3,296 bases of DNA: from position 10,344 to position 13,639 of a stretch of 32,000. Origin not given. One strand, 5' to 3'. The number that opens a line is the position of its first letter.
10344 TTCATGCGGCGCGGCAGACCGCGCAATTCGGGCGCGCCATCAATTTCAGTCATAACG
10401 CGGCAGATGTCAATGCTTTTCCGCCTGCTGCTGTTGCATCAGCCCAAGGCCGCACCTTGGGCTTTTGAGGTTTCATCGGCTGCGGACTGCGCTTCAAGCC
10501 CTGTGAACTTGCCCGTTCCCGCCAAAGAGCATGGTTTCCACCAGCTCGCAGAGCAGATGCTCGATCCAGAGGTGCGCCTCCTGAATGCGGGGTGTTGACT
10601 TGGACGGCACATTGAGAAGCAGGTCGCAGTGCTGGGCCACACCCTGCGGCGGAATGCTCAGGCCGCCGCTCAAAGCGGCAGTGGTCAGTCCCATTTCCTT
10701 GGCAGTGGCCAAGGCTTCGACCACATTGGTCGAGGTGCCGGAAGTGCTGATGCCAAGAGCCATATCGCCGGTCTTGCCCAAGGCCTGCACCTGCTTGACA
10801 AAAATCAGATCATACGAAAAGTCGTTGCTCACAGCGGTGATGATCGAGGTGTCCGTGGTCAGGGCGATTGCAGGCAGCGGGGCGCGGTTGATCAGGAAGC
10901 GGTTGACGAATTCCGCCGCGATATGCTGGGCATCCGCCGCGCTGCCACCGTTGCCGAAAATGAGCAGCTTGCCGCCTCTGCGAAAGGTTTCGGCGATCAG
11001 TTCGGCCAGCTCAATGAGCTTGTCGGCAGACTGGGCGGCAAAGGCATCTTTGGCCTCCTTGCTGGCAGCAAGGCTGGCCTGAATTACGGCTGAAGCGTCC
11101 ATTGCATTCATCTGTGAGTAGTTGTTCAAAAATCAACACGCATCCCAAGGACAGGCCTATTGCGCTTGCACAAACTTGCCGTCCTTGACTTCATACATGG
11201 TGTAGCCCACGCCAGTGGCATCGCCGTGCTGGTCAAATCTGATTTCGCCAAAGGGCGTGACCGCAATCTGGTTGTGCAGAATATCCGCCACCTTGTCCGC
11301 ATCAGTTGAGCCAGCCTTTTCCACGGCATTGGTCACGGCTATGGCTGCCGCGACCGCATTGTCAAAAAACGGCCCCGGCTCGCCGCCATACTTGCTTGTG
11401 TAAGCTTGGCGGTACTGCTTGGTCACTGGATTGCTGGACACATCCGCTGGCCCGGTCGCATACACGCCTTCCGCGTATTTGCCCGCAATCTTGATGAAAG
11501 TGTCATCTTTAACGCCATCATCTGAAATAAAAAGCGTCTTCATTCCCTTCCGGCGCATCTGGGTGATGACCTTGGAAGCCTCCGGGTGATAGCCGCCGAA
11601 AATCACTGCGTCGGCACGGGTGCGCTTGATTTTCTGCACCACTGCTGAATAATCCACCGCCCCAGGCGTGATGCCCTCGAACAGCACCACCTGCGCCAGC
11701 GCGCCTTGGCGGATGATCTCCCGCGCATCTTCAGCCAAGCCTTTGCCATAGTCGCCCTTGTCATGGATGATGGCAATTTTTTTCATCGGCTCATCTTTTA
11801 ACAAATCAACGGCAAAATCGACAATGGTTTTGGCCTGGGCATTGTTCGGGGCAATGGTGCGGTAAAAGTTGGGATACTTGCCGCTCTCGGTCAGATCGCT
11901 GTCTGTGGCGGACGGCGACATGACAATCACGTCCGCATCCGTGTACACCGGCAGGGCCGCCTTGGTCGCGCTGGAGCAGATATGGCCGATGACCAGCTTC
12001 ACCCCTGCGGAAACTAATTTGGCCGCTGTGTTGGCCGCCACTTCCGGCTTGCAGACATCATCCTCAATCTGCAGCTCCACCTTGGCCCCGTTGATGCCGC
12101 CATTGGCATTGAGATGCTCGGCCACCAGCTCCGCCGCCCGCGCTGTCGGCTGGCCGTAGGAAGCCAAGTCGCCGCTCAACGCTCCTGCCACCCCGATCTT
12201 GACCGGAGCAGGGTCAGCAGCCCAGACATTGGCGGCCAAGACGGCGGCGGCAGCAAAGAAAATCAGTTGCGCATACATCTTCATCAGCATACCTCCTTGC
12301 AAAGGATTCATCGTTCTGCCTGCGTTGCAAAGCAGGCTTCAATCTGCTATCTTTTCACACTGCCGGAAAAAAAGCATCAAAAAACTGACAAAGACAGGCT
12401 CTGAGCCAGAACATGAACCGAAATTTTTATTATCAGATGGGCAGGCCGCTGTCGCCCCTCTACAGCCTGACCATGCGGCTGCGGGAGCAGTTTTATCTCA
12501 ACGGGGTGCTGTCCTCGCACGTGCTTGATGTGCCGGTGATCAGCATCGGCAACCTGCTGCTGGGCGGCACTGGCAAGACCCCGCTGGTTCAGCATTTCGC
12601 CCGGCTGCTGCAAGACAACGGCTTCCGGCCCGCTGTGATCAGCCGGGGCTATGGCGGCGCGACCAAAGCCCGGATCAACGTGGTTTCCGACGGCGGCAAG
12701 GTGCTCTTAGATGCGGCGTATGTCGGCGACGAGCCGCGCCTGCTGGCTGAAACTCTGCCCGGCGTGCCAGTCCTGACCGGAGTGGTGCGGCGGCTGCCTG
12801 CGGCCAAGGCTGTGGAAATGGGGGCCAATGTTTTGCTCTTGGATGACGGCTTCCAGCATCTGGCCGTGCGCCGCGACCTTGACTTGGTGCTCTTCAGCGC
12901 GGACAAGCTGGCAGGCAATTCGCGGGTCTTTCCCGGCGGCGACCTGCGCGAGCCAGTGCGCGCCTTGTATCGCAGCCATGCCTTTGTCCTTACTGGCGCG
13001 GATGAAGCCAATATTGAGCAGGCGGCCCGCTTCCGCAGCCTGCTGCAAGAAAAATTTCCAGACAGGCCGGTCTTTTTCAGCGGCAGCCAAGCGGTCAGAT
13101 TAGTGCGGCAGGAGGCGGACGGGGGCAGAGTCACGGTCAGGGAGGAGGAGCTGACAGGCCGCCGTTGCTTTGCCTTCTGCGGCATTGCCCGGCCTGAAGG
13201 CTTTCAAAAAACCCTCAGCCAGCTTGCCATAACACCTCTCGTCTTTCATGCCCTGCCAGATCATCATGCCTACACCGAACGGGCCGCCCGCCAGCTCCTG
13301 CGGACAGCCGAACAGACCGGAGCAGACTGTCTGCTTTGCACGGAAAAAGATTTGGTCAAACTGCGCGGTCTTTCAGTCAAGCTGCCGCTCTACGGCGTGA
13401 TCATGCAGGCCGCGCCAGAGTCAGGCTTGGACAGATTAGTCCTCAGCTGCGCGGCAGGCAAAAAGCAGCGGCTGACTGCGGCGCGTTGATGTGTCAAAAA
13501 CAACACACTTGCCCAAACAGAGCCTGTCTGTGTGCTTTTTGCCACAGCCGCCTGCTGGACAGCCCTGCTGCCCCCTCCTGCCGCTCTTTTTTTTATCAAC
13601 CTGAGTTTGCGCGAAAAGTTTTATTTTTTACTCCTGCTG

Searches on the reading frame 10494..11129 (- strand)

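Call 19: search_protein_families(library=pfam, proteins=[window:10494-11129:-], max_evalue=0.001)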
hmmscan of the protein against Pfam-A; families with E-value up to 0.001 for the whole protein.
window:10494-11129:- (211 aa): 1 family
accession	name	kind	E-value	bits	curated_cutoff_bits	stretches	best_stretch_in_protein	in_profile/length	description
PF13580.11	SIS_2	-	1.1e-28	100.4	27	1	23-155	6-138/138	SIS domain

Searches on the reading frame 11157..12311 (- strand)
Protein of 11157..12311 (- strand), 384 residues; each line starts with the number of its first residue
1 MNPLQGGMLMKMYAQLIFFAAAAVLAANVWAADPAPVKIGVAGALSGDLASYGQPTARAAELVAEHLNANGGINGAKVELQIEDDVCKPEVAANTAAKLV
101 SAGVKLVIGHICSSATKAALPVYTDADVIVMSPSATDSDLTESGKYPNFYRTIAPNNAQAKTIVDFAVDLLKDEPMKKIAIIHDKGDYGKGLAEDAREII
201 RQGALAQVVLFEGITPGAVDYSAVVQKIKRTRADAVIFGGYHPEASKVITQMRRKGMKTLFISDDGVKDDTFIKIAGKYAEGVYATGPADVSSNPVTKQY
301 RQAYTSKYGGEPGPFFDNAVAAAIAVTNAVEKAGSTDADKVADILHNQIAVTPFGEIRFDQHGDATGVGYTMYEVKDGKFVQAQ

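Call 18: search_protein_families(library=pfam, proteins=[window:11157-12311:-], max_evalue=0.001)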
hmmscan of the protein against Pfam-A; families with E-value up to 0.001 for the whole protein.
window:11157-12311:- (384 aa): 3 families
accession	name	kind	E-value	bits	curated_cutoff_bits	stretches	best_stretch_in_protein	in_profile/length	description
PF13458.12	Peripla_BP_6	-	1.3e-60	206.3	31.7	1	36-378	1-342/343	Periplasmic binding protein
PF01094.35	ANF_receptor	-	4.7e-30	105.3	25.4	1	58-376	4-351/353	Receptor family ligand binding region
PF13433.12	Peripla_BP_5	-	6.2e-22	78.6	27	1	37-362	1-323/363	Periplasmic binding protein domain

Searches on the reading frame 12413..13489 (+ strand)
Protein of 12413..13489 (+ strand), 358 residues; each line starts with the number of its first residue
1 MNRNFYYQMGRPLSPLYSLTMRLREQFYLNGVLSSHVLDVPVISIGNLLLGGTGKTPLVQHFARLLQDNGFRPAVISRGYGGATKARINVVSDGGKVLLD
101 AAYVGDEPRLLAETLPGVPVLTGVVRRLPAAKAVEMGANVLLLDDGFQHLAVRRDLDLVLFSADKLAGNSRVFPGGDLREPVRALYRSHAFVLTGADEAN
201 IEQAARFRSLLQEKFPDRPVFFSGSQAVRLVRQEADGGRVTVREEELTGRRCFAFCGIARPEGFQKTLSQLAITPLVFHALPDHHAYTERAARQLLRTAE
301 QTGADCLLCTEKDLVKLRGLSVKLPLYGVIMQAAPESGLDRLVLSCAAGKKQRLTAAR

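Call 18: search_protein_families(library=pfam, proteins=[window:12413-13489:+], max_evalue=0.001)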
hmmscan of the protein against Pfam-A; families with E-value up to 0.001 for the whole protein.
window:12413-13489:+ (358 aa): 1 family
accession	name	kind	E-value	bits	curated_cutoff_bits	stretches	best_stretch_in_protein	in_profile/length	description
PF02606.20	LpxK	-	2.6e-82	277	27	1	11-322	6-299/328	Tetraacyldisaccharide-1-P 4'-kinase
